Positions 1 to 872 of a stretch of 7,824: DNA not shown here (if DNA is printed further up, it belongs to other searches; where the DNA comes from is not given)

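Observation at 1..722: Unlisted ADP/ATP-carrier-like gene with all three matrix-gate salt-bridge motifs degenerate and a deletion of matrix helix h12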

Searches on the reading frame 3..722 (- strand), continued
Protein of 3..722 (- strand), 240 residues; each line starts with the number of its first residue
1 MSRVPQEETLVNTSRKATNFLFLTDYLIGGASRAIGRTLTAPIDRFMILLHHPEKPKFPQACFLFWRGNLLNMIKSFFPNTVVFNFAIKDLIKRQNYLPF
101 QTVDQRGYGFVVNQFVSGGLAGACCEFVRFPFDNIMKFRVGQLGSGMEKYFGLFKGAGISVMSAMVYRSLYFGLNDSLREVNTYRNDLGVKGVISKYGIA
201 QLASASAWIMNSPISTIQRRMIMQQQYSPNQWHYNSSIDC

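Call 24: find_homologous_proteins(query=P0002, max_evalue=1e-40)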
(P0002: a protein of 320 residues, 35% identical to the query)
Query P0002 (320 aa): 7984 proteins with E <= 1e-40 among 8000 candidates; the best 120 are listed.
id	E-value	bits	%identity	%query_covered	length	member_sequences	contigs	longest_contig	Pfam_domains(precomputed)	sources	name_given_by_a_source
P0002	3.9e-211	718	100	100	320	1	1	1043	PF00153.33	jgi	jgi:solute carrier family 25 (adenine nucleotide translocator) protein 4/5/6/31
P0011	4.2e-192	655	93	97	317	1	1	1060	PF00153.33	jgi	-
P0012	6.4e-187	638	88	100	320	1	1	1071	PF00153.33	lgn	-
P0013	1.8e-177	607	85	98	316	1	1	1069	PF00153.33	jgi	jgi:solute carrier family 25 (adenine nucleotide translocator) protein 4/5/6/31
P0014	2.7e-177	607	87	95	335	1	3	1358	PF00153.33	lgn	-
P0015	1.0e-176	605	86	97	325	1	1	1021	PF00153.33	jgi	jgi:solute carrier family 25 (adenine nucleotide translocator) protein 4/5/6/31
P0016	9.9e-174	595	87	94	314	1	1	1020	PF00153.33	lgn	-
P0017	1.5e-173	594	87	94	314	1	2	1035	PF00153.33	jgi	-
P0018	2.1e-173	594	84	96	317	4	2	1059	PF00153.33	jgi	-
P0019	3.2e-173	593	84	94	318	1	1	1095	PF00153.33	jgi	-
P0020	4.5e-173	593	81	99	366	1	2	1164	PF00153.33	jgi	jgi:solute carrier family 25 (adenine nucleotide translocator) protein 4/5/6/31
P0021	1.1e-172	591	84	94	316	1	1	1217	PF00153.33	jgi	-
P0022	3.0e-172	590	83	94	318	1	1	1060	PF00153.33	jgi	-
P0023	5.6e-172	589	83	97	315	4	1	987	PF00153.33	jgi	-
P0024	1.2e-171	588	83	94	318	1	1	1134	PF00153.33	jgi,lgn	-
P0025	2.9e-171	587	85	95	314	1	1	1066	PF00153.33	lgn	-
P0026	3.0e-171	587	83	94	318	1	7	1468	PF00153.33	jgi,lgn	-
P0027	3.5e-171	586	81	98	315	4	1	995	PF00153.33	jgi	-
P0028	4.2e-171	586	82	98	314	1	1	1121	PF00153.33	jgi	-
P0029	6.5e-171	586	83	95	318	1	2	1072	PF00153.33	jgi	jgi:solute carrier family 25 (adenine nucleotide translocator) protein 4/5/6/31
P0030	7.4e-171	585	82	96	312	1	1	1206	PF00153.33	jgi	jgi:solute carrier family 25 (adenine nucleotide translocator) protein 4/5/6/31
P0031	9.8e-171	585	83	97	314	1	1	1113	PF00153.33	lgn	-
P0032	1.2e-170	585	83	97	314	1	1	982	PF00153.33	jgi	jgi:solute carrier family 25 (adenine nucleotide translocator) protein 4/5/6/31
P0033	1.3e-170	585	83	94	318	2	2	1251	PF00153.33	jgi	-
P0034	2.0e-170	584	79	100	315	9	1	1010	PF00153.33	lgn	-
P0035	2.0e-170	584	84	95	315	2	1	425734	PF00153.33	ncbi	ncbi:ADP/ATP translocase [Balamuthia mandrillaris]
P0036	2.2e-170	584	83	97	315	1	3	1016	PF00153.33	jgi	-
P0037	2.9e-170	583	82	98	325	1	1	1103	PF00153.33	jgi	-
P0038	3.3e-170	583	82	98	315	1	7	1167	PF00153.33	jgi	-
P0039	3.6e-170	583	80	98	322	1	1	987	PF00153.33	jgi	-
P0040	4.3e-170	583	82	94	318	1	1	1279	PF00153.33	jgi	-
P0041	5.0e-170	583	82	95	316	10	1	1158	PF00153.33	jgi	-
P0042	5.1e-170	583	85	92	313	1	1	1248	PF00153.33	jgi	-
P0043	5.1e-170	583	81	98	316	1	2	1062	PF00153.33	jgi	-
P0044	7.1e-170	582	84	95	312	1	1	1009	PF00153.33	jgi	jgi:solute carrier family 25 (adenine nucleotide translocator) protein 4/5/6/31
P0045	7.1e-170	582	81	96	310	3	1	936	PF00153.33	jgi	-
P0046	7.3e-170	582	80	99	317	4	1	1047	PF00153.33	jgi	-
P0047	8.9e-170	582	85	95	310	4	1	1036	PF00153.33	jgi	-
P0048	1.3e-169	581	80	99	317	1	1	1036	PF00153.33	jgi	jgi:solute carrier family 25 (adenine nucleotide translocator) protein 4/5/6/31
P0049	1.7e-169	581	81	100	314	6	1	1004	PF00153.33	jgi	-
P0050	1.8e-169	581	81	94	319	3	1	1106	PF00153.33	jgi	-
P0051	2.5e-169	580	81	95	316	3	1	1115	PF00153.33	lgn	-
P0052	2.7e-169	580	84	92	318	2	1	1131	PF00153.33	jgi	-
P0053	3.1e-169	580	84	92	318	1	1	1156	PF00153.33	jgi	-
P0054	3.1e-169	580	82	95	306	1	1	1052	PF00153.33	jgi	-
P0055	3.1e-169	580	81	98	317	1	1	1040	PF00153.33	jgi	jgi:solute carrier family 25 (adenine nucleotide translocator) protein 4/5/6/31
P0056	3.4e-169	580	86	92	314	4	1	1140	PF00153.33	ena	-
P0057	4.0e-169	580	80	99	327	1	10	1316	PF00153.33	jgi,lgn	jgi:solute carrier family 25 (adenine nucleotide translocator) protein 4/5/6/31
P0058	6.9e-169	579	84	92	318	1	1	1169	PF00153.33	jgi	-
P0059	1.0e-168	578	81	97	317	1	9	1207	PF00153.33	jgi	-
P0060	1.0e-168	578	82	95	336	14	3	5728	PF00153.33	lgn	-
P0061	1.4e-168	578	81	97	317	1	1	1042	PF00153.33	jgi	-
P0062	1.5e-168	578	80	97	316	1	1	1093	PF00153.33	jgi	-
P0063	2.1e-168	577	81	96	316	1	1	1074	PF00153.33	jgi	-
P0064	3.9e-168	576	82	95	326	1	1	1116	PF00153.33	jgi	jgi:solute carrier family 25 (adenine nucleotide translocator) protein 4/5/6/31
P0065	4.0e-168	576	81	97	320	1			PF00153.33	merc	-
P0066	4.1e-168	576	81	98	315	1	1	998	PF00153.33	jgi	-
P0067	7.0e-168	576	80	100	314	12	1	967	PF00153.33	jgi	jgi:solute carrier family 25 (adenine nucleotide translocator) protein 4/5/6/31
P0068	8.0e-168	575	84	92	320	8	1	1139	PF00153.33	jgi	-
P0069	8.9e-168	575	81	96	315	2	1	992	PF00153.33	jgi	jgi:solute carrier family 25 (adenine nucleotide translocator) protein 4/5/6/31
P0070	1.1e-167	575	82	95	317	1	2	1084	PF00153.33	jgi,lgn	jgi:solute carrier family 25 (adenine nucleotide translocator) protein 4/5/6/31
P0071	1.7e-167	574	82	95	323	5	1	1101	PF00153.33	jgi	jgi:solute carrier family 25 (adenine nucleotide translocator) protein 4/5/6/31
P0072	1.7e-167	574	80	96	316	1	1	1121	PF00153.33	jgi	-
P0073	1.7e-167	574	82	94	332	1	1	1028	PF00153.33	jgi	jgi:solute carrier family 25 (adenine nucleotide translocator) protein 4/5/6/31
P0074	1.9e-167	574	84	93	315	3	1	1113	PF00153.33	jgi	-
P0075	2.1e-167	574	84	93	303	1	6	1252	PF00153.33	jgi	-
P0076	3.0e-167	573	83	94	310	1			PF00153.33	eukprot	eukprot:TRINITY_DN394_c0_g1_i1.p1 TRINITY_DN394_c0_g1~~TRINITY_DN394_c0_g1_i1.p1 ORF type:complete l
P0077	3.0e-167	573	84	95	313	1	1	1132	PF00153.33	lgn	-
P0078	3.1e-167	573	84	91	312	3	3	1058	PF00153.33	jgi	-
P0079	3.3e-167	573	81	96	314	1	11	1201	PF00153.33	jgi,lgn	jgi:solute carrier family 25 (adenine nucleotide translocator) protein 4/5/6/31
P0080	3.8e-167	573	83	95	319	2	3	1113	PF00153.33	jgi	-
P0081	5.0e-167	573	83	95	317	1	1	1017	PF00153.33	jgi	jgi:solute carrier family 25 (adenine nucleotide translocator) protein 4/5/6/31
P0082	5.2e-167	573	79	98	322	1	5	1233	PF00153.33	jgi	-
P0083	6.2e-167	572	81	98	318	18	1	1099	PF00153.33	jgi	-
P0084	7.6e-167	572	83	93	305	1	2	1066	PF00153.33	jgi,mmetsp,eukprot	mmetsp:Transcript_19315/g.28543 ORF Transcript_19315/g.28543 Transcript_19315/m.28543 type:complete 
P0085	8.8e-167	572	83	93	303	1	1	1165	PF00153.33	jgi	-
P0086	9.9e-167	572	82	95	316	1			PF00153.33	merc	-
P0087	1.0e-166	572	79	98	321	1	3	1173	PF00153.33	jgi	-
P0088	1.0e-166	572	81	98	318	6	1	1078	PF00153.33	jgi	jgi:solute carrier family 25 (adenine nucleotide translocator) protein 4/5/6/31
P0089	1.2e-166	571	83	95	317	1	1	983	PF00153.33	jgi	-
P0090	1.3e-166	571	83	95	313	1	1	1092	PF00153.33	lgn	-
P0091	1.5e-166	571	81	97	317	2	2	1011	PF00153.33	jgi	-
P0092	1.6e-166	571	80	96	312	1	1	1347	PF00153.33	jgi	jgi:solute carrier family 25 (adenine nucleotide translocator) protein 4/5/6/31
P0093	1.7e-166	571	80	95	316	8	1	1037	PF00153.33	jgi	-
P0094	2.1e-166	571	83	95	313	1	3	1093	PF00153.33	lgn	-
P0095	2.6e-166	570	82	93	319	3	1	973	PF00153.33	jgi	-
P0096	3.0e-166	570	81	95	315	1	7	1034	PF00153.33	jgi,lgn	-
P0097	3.0e-166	570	79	100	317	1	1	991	PF00153.33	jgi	-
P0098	3.3e-166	570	83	95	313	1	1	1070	PF00153.33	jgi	jgi:solute carrier family 25 (adenine nucleotide translocator) protein 4/5/6/31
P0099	5.8e-166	569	81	95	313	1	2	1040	PF00153.33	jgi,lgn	-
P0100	6.4e-166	569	81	96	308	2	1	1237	PF00153.33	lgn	-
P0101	7.3e-166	569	79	99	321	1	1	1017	PF00153.33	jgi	jgi:solute carrier family 25 (adenine nucleotide translocator) protein 4/5/6/31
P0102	7.9e-166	569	83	93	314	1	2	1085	PF00153.33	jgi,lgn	jgi:solute carrier family 25 (adenine nucleotide translocator) protein 4/5/6/31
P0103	9.6e-166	569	82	96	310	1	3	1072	PF00153.33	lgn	-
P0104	1.0e-165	569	82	93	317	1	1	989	PF00153.33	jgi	jgi:solute carrier family 25 (adenine nucleotide translocator) protein 4/5/6/31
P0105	1.0e-165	569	82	94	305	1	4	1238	PF00153.33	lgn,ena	-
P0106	1.1e-165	568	83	95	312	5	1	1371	PF00153.33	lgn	-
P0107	1.2e-165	568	79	98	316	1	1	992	PF00153.33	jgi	-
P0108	1.2e-165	568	81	95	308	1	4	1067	PF00153.33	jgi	-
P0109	1.3e-165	568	60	96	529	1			PF00153.33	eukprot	eukprot:Skav223259 [mRNA] locus=scaffold1037:143604:157559:- [translate_table: standard]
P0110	2.0e-165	567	81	95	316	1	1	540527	PF00153.33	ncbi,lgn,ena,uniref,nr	ncbi:hypothetical protein FDP41_008374 [Naegleria fowleri]|uniref:ADP/ATP translocase n=1 Tax=Naegle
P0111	2.3e-165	567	80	97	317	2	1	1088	PF00153.33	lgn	-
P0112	3.0e-165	567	82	94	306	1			PF00153.33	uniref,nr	uniref:ADP/ATP translocase n=1 Tax=Xenopus laevis TaxID=8355 RepID=A8E615_XENLA|nr:LOC100126647 prot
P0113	3.3e-165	567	81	96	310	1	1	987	PF00153.33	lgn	-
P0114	3.5e-165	567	81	96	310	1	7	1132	PF00153.33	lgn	-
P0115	3.5e-165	567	81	94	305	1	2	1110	PF00153.33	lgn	-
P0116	4.0e-165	567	80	95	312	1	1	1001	PF00153.33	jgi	jgi:solute carrier family 25 (adenine nucleotide translocator) protein 4/5/6/31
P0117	4.0e-165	567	80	95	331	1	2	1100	PF00153.33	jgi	-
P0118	5.2e-165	566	82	95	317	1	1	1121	PF00153.33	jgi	-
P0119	5.3e-165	566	80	98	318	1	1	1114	PF00153.33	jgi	-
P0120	5.7e-165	566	77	99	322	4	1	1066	PF00153.33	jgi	-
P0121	8.8e-165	565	79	98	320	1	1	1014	PF00153.33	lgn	-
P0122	9.0e-165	565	80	95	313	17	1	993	PF00153.33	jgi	-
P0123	9.8e-165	565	80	95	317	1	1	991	PF00153.33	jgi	jgi:solute carrier family 25 (adenine nucleotide translocator) protein 4/5/6/31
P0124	1.1e-164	565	82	93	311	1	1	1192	PF00153.33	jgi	-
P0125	1.1e-164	565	80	97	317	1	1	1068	PF00153.33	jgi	jgi:solute carrier family 25 (adenine nucleotide translocator) protein 4/5/6/31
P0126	1.2e-164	565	81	93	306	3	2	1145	PF00153.33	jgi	jgi:solute carrier family 25 (adenine nucleotide translocator) protein 4/5/6/31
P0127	2.1e-164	564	83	93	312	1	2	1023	PF00153.33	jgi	jgi:solute carrier family 25 (adenine nucleotide translocator) protein 4/5/6/31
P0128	2.4e-164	564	82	95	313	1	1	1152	PF00153.33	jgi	-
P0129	2.6e-164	564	81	93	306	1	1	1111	PF00153.33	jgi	jgi:solute carrier family 25 (adenine nucleotide translocator) protein 4/5/6/31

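Call 25: search_protein_representatives(protein=window:3-722:-)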
Query: 240 residues. Proteins with E-value up to 0.001 (for the whole library): 694; up to 1e-10: 130; up to 1e-30: 1. The best 150 are listed.
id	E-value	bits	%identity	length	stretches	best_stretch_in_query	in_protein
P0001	1.5e-159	544.8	100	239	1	1-239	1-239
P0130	2.6e-28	115.3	37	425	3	60-240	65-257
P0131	2.4e-25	105.6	37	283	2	151-240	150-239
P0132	6.2e-24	101.0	38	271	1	68-240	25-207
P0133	4.9e-23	98.0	36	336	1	21-240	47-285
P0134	1.1e-21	93.7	36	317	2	60-240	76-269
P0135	4.8e-21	91.5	38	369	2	22-155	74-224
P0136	2.3e-19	86.0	39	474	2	156-240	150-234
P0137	2.7e-19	85.8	38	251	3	156-235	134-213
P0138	7.0e-19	84.4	38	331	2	64-229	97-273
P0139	7.7e-19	84.3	37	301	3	152-240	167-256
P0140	2.9e-18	82.4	34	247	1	22-223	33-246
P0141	3.0e-18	82.3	33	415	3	148-231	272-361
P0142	3.2e-18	82.2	33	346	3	142-240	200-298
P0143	7.8e-18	81.0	52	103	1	17-108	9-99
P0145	1.0e-17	80.6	36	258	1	65-220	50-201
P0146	1.1e-17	80.5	37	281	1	22-240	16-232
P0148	1.6e-17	80.0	42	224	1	13-184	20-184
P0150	1.1e-16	77.3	37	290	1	22-240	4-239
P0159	1.5e-15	73.5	34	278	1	24-240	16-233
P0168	1.2e-14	70.6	33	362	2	159-240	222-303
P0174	1.3e-14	70.4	38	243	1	21-224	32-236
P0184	9.1e-14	67.7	33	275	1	20-240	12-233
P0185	1.1e-13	67.4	33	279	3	151-240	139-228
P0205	1.7e-12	63.5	36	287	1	22-226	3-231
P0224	6.6e-12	61.6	31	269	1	22-229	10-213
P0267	1.9e-10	56.9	33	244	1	46-224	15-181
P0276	3.6e-10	55.9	27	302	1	59-240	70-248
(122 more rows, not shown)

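Call 27: list_cluster_members(proteins=[P0143, P0145, P0159, P0132, P0133, P0148, P0224, P0146, P0184, P0150])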
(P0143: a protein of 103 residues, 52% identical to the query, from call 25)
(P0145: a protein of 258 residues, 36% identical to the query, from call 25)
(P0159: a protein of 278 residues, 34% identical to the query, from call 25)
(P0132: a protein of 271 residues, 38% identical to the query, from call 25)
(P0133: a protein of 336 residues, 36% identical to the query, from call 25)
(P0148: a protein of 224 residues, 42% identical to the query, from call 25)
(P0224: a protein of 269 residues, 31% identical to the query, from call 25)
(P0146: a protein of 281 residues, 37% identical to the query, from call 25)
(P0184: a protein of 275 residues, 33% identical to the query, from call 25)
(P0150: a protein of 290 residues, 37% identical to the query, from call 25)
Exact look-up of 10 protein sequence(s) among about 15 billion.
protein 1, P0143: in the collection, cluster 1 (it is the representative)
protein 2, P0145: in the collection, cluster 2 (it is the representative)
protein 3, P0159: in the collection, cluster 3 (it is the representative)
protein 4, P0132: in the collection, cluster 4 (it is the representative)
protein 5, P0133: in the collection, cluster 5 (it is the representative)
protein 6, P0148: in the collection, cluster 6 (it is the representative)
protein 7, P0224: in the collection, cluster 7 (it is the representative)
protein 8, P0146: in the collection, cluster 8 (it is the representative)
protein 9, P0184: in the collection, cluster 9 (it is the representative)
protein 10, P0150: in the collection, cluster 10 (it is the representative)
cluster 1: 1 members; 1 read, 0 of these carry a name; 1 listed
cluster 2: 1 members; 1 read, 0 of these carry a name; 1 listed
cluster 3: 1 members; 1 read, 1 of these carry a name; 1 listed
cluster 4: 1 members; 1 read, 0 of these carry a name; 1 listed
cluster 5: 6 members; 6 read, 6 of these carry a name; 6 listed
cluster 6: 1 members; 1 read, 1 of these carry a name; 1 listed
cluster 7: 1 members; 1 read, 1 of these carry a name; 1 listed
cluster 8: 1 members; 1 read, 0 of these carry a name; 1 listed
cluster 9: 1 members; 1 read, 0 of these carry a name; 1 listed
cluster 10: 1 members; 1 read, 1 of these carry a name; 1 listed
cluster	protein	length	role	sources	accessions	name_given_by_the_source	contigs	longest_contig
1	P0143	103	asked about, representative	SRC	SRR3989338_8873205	-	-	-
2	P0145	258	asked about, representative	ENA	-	-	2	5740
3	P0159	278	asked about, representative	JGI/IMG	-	solute carrier family 25 (mitochondrial adenine nucleotide translocator), member 4/5/6/31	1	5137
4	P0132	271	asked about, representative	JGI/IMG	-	-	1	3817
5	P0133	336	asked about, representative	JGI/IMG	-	solute carrier family 25 (adenine nucleotide translocator) protein 4/5/6/31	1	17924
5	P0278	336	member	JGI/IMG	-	solute carrier family 25 (adenine nucleotide translocator) protein 4/5/6/31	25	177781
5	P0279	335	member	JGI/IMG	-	solute carrier family 25 (adenine nucleotide translocator) protein 4/5/6/31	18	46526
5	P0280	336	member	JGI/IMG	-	solute carrier family 25 (adenine nucleotide translocator) protein 4/5/6/31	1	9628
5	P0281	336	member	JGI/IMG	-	solute carrier family 25 (adenine nucleotide translocator) protein 4/5/6/31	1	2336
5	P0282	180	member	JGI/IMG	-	solute carrier family 25 (adenine nucleotide translocator) protein 4/5/6/31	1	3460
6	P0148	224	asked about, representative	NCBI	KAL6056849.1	ADP/ATP translocase [Balamuthia mandrillaris]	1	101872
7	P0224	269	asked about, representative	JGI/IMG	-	solute carrier family 25 (adenine nucleotide translocator) protein 4/5/6/31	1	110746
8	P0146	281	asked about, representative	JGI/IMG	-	-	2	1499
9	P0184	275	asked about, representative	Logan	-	-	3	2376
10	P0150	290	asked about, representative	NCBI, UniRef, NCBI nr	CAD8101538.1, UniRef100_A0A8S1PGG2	unnamed protein product [Paramecium primaurelia] | ADP/ATP translocase n=1 Tax=Paramecium primaurelia TaxID=5886 RepID=A0A8S1PGG2_PARPR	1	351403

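Call 28: find_encoding_contigs(protein=P0145, flank=6000)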
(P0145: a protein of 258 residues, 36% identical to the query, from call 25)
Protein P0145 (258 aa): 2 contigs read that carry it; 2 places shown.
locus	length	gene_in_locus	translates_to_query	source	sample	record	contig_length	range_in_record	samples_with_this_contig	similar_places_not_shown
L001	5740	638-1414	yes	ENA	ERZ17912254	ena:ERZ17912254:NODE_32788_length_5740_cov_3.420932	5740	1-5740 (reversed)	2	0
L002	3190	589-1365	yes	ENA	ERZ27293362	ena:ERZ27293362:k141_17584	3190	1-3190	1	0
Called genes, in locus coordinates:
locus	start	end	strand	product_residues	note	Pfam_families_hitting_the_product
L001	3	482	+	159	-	?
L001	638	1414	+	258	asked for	PF00153:Mito_carr (faint)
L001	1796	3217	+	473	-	PF13475:DUF4116, PF00069:Pkinase (weak)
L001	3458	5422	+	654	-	PF00069:Pkinase, PF13475:DUF4116, PF00069:Pkinase, PF07714:PK_Tyr_Ser-Thr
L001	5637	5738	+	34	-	?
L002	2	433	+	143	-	?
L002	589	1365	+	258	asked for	PF00153:Mito_carr (faint)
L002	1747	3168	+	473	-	PF13475:DUF4116, PF00069:Pkinase (weak)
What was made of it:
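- The relative in an unrelated environmental contig has different neighbours (DUF4116/kinase genes) and no retroelement (call 28).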

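Call 29: find_encoding_contigs(protein=P0143, flank=6000)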
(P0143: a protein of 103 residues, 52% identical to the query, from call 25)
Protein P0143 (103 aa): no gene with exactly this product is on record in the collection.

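Call 37: list_cluster_members(proteins=[P0001, P0131, P0140, P0174, P0267, P0276, P0205, P0185, P0168])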
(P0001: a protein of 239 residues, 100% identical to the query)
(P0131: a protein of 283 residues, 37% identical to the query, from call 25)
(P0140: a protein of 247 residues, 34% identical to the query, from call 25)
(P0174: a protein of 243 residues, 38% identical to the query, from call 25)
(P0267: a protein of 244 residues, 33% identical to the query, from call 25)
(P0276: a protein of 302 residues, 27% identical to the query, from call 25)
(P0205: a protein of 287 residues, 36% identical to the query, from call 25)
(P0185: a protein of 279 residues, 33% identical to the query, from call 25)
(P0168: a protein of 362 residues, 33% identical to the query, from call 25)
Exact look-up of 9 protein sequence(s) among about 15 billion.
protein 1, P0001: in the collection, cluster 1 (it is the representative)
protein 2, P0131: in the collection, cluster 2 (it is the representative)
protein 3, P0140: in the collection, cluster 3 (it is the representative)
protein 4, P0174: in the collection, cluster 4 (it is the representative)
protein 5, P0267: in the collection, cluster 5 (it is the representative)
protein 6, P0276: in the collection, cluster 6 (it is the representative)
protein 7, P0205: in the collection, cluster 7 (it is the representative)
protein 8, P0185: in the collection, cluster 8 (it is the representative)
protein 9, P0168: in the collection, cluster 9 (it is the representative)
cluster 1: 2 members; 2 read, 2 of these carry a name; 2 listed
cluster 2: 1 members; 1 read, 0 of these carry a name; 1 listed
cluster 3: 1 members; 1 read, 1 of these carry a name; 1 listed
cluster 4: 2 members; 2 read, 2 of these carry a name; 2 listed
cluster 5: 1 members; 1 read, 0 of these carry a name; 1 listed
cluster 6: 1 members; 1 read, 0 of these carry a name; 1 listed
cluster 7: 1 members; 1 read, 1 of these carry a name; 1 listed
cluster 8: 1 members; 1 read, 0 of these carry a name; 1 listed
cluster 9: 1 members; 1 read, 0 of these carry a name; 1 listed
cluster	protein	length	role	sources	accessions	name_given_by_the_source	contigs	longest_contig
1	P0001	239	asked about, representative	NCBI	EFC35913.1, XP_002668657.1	predicted protein, partial [Naegleria gruberi]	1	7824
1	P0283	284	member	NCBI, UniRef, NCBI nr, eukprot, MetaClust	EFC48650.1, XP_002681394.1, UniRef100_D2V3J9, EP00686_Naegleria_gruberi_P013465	ATP/ADP translocator [Naegleria gruberi] | ADP/ATP translocase n=1 Tax=Naegleria gruberi TaxID=5762 RepID=D2V3J9_NAEGR | XP_002681394.1 ATP/ADP translocator [Naegleria gruberi strain NEG-M]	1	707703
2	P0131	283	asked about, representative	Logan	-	-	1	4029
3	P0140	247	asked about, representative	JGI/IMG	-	solute carrier family 25 (mitochondrial adenine nucleotide translocator), member 4/5/6/31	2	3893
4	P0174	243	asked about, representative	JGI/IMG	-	solute carrier family 25 (adenine nucleotide translocator) protein 4/5/6/31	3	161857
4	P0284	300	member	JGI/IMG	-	solute carrier family 25 (adenine nucleotide translocator) protein 4/5/6/31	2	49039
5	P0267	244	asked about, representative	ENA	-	-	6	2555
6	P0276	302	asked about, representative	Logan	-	-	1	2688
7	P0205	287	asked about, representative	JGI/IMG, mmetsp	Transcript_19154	Transcript_19154/g.22833 ORF Transcript_19154/g.22833 Transcript_19154/m.22833 ...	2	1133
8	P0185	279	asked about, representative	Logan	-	-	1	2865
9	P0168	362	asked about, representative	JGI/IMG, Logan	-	-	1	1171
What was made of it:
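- GenBank names the full-length copy 'ATP/ADP translocator' (call 37).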

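Call 40: find_encoding_contigs(protein=P0283, flank=10000)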
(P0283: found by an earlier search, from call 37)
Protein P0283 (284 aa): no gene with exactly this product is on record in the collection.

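Call 45: find_related_loci(query=A3, collection=metagenome_contigs, flank=4000)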
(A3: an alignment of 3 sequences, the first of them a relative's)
Query A3 (284 aa) in metagenome_contigs; peptide patterns used: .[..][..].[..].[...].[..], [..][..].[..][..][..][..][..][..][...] (x = any residue, [..] = any of these).
206 stretches matched a pattern, but none encodes a relative of the query by tblastn (E <= 1e-3).
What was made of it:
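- Tried and rejected: A metagenome locus scan with the family alignment found no further relatives (call 45).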
